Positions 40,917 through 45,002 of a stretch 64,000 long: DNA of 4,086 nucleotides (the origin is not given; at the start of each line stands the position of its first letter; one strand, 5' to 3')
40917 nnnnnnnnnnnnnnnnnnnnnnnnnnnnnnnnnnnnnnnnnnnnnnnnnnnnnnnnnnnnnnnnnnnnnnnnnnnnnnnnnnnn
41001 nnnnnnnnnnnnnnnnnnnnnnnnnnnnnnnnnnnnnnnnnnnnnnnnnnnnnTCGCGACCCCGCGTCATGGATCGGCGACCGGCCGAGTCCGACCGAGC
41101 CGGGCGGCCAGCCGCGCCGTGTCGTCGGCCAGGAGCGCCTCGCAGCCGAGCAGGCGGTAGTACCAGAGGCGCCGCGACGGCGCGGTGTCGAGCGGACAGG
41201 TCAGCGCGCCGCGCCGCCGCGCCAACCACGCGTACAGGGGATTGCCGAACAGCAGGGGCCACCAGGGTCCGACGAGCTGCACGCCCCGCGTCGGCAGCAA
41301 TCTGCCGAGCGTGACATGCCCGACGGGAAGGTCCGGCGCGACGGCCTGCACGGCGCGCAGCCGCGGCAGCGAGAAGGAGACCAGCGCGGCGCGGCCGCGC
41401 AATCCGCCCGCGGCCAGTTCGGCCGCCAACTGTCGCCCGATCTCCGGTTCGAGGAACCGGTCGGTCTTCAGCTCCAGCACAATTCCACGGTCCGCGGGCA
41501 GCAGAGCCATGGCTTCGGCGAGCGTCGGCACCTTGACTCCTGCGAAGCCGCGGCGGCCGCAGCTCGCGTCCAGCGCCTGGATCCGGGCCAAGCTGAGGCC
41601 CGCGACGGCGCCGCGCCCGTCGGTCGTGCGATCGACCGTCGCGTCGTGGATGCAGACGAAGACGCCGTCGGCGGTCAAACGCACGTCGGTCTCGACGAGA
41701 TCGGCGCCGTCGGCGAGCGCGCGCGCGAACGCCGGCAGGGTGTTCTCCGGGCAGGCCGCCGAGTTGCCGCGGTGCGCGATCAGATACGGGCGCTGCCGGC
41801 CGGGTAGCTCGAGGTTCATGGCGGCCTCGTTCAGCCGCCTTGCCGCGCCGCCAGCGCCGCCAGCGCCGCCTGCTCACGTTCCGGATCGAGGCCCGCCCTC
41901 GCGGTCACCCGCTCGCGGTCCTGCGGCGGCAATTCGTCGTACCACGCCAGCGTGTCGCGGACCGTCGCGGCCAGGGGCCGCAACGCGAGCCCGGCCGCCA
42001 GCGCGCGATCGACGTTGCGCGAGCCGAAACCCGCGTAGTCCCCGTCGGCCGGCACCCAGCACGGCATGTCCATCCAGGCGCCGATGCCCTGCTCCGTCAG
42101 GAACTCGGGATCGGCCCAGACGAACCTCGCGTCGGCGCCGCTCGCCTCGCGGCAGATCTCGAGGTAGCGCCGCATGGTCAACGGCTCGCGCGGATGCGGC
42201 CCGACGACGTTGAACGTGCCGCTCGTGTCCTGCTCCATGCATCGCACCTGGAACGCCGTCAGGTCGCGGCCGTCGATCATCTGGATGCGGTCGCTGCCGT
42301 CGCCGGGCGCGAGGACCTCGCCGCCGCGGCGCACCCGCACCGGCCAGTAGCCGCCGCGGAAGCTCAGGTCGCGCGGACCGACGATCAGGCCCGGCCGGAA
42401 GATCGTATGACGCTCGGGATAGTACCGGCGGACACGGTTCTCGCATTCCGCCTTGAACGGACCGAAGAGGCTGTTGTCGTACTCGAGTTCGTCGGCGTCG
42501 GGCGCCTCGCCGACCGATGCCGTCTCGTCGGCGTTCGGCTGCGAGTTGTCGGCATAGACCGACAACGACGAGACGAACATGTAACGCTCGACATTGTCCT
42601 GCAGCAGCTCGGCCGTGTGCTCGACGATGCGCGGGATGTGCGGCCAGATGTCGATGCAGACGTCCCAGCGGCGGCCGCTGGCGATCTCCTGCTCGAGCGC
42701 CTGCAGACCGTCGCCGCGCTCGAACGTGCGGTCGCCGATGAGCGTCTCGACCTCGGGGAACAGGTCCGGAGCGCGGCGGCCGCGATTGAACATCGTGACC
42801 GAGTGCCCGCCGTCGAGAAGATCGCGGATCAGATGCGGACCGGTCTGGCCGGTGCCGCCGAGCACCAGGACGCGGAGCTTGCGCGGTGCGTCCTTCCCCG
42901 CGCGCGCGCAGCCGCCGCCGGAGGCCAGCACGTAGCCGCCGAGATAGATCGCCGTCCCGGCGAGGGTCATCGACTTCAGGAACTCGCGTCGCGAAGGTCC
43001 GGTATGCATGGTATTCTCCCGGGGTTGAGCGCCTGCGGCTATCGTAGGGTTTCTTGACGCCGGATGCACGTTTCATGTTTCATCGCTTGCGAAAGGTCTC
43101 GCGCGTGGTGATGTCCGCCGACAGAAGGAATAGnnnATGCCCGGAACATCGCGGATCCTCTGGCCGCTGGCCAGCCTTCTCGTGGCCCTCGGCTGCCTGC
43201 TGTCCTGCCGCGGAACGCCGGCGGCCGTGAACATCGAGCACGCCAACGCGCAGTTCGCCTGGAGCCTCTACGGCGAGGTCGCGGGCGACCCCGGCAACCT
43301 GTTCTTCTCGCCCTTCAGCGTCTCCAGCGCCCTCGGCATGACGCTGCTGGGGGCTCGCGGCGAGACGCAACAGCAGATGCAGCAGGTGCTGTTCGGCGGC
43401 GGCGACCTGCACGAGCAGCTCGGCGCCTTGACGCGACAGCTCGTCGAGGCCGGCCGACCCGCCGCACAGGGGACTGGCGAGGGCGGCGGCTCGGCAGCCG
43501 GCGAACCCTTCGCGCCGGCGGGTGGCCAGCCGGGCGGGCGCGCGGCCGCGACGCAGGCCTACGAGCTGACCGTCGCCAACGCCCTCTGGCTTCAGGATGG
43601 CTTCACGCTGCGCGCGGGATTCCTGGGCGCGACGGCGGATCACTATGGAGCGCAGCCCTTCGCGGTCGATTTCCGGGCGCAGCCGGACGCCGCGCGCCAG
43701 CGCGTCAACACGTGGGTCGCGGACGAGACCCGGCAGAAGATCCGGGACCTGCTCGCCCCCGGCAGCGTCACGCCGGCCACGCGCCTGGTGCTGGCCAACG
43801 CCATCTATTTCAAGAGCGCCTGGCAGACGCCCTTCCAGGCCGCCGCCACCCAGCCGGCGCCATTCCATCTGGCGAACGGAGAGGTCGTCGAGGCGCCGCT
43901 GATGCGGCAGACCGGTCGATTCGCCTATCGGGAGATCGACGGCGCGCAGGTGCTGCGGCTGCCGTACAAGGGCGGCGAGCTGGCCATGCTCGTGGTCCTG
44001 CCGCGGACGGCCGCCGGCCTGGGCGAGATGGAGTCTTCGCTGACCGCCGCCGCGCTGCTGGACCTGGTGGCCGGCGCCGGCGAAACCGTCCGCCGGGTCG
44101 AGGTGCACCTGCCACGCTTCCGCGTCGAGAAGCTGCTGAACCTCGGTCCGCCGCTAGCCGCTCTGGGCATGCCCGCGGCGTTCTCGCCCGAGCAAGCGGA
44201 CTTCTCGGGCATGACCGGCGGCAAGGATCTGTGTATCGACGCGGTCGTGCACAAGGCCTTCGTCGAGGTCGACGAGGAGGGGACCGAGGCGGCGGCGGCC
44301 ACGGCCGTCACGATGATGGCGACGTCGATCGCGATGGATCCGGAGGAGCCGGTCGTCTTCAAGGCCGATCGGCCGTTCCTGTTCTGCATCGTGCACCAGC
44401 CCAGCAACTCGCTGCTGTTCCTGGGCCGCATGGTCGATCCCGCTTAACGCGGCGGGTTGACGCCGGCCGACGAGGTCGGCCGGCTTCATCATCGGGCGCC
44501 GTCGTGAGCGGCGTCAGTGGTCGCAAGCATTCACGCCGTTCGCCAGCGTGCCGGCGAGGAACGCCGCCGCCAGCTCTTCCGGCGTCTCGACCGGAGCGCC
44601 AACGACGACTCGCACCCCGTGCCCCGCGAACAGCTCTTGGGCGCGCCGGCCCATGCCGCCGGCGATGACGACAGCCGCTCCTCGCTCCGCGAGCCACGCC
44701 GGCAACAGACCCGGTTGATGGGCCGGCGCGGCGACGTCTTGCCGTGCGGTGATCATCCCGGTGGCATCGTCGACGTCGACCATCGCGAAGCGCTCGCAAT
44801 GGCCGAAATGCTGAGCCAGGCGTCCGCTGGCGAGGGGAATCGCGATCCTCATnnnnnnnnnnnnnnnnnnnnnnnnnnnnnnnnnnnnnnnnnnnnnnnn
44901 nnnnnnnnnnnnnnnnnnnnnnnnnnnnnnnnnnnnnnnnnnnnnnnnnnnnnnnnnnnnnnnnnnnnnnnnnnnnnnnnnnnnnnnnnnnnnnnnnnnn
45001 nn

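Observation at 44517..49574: Sigma-54-controlled cluster of three NifX-like proteins, two MinD-ferredoxin ATPases and a DUF5320-like protein, with a PAS-type enhancer-binding protein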

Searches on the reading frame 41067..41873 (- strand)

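Call 18: search_protein_families(library=pfam, proteins=[window:41067-41873:-], max_evalue=0.00001)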
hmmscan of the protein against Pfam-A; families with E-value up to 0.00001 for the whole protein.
window:41067-41873:- (268 aa): 1 family
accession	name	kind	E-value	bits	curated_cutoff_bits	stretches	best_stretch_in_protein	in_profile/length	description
PF03009.23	GDPD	-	9.2e-31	108.2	23.6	1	34-190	1-169/244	Glycerophosphoryl diester phosphodiesterase family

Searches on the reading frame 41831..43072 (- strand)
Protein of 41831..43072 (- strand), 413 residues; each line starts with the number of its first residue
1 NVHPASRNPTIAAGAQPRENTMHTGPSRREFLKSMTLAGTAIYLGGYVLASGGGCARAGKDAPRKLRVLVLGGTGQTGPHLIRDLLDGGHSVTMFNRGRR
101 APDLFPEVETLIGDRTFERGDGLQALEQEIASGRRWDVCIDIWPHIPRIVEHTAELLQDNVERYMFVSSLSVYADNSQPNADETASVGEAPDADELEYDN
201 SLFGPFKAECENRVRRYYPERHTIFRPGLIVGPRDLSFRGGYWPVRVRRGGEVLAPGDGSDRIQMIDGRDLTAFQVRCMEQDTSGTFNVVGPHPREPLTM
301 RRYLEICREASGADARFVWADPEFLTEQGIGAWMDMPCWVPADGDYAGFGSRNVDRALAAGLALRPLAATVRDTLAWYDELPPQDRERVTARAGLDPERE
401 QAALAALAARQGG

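Call 18: search_protein_families(library=pfam, proteins=[window:41831-43072:-], max_evalue=0.00001)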
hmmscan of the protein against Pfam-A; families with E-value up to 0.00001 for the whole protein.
window:41831-43072:- (413 aa): 1 family
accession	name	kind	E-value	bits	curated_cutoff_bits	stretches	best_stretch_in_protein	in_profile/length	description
PF01370.27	Epimerase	-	2.1e-11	44.2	20.9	1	68-289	1-239/240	NAD dependent epimerase/dehydratase family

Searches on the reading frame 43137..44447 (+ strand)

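Call 84: search_protein_families(library=pfam, proteins=[window:43137-44447:+], max_evalue=0.00001)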
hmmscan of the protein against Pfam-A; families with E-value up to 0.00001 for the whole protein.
window:43137-44447:+ (436 aa): 1 family
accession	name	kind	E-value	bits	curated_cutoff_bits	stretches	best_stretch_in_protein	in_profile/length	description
PF00079.25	Serpin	-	5.8e-114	381.6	27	1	36-435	2-370/370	Serpin (serine protease inhibitor)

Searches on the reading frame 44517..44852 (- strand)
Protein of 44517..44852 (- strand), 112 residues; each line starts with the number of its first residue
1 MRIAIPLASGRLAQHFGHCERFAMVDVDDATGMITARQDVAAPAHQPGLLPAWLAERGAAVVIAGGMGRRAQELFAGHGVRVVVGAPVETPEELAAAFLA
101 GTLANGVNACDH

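Call 4: search_protein_families(library=pfam, proteins=[window:44517-44852:-], max_evalue=0.01)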
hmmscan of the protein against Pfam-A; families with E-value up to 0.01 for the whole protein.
seq(112 aa): 1 family
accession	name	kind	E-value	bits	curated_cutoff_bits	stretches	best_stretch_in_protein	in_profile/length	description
PF02579.22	Nitro_FeMo-Co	-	2e-20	73.3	26.3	1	10-99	3-93/94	Dinitrogenase iron-molybdenum cofactor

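Call 29: search_solved_structures(query=window:44517-44852:-, max_evalue=1, show_alignments=1)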
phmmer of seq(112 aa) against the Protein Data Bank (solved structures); distinct sequences matched with E-value up to 1: 10.
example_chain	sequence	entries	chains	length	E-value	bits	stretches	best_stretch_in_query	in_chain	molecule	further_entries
1t3v_A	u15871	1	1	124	2.1e-12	50.7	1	3-105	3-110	conserved hypothetical protein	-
1o13_A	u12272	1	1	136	2.9e-12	50.3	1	3-105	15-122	probable NifB protein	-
2yx6_A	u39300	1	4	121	1.3e-10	45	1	1-103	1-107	Hypothetical protein PH0822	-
1rdu_A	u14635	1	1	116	0.0046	20.7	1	9-102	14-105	conserved hypothetical protein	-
7quj_A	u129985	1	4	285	0.04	17.7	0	60-91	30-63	NsNEPS2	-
2wfb_A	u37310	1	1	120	0.58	13.9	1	9-102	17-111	PUTATIVE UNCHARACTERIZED PROTEIN ORP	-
4fc6_A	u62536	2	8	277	0.67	13.8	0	39-102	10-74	Peroxisomal 2,4-dienoyl-CoA reductase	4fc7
8xwk_A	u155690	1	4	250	0.76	13.6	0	62-99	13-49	SDR family oxidoreductase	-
8y4j_A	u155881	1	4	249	0.78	13.5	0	62-99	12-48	SDR family oxidoreductase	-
8y11_A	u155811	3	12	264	0.95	13.3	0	62-96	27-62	SDR family oxidoreductase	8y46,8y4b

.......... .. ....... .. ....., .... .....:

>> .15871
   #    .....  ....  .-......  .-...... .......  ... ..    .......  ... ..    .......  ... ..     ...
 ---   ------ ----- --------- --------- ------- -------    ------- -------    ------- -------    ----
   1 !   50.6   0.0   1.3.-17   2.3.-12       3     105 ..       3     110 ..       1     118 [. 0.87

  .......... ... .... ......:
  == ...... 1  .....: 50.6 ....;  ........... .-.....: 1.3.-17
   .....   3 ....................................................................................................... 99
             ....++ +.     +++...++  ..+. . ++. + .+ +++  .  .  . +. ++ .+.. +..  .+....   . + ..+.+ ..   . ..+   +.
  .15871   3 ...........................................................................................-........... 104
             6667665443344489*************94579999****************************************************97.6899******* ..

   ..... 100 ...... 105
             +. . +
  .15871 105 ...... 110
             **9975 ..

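Call 69: search_protein_families(library=ncbifam, proteins=[window:44517-44852:-], max_evalue=0.00001)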
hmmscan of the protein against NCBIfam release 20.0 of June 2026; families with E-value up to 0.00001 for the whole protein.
seq(112 aa): 1 family
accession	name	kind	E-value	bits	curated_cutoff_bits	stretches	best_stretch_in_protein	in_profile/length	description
NF041136.1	MrpORP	equivalog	2.2e-35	122.6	450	1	1-103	265-365/365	iron-sulfur cluster carrier protein MrpORP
